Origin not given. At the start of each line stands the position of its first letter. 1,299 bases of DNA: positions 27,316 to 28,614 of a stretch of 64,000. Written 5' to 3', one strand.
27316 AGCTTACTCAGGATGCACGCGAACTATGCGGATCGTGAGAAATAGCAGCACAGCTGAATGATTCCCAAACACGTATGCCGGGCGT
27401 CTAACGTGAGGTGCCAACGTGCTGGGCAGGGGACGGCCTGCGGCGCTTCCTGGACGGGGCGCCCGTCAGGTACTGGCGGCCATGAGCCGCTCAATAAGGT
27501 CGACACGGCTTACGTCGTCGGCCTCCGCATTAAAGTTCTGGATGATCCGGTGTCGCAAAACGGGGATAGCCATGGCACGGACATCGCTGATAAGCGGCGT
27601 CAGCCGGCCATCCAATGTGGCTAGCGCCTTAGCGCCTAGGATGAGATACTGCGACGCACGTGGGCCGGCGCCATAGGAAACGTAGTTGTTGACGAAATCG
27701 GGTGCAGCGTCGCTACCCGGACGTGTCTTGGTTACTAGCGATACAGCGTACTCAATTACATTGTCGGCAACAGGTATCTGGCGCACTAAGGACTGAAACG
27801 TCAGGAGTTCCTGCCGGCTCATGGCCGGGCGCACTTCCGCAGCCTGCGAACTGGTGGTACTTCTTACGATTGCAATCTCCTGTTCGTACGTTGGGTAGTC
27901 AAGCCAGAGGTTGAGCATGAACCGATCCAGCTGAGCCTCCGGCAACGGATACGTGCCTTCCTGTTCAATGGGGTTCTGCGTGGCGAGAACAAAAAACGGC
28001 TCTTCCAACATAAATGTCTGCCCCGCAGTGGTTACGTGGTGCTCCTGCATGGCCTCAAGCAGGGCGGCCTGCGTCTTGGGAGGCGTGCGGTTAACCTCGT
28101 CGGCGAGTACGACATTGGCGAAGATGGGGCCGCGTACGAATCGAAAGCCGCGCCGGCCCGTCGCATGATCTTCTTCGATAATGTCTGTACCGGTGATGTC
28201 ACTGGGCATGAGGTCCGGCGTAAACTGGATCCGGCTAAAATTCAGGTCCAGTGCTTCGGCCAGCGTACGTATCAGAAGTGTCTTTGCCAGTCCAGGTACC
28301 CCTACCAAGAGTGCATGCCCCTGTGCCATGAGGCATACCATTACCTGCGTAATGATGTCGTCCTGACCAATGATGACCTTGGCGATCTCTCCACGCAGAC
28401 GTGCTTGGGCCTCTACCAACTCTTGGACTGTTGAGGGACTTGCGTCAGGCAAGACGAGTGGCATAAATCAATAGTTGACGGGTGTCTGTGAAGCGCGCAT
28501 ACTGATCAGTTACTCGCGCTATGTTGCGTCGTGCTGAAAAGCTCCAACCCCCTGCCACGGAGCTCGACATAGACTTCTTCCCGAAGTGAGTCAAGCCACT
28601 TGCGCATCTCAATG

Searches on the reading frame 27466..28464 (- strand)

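Call 88: search_protein_families(library=pfam, proteins=[window:27466-28464:-], max_evalue=0.001)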
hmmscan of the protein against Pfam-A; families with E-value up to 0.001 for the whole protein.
window:27466-28464:- (332 aa): 6 families
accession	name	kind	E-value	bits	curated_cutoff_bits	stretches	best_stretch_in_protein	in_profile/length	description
PF07726.17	AAA_3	-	1.8e-63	212.7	27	1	50-184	1-131/131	ATPase family associated with various cellular activities (AAA)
PF17863.7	AAA_lid_2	-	1e-14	54.5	22.7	1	259-326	6-73/74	AAA lid domain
PF07728.20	AAA_5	-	1.7e-13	51.2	22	1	51-182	2-139/139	AAA domain (dynein-related subfamily)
PF20030.5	bpMoxR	-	7.3e-10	38.7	27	1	26-200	9-178/205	MoxR domain in the MoxR-vWA-beta-propeller ternary systems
PF00004.35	AAA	-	1.1e-05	26.3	21.2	1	52-165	2-110/131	ATPase family associated with various cellular activities (AAA)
PF00493.29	MCM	-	3.6e-05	23.4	23.3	1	31-167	40-175/224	MCM P-loop domain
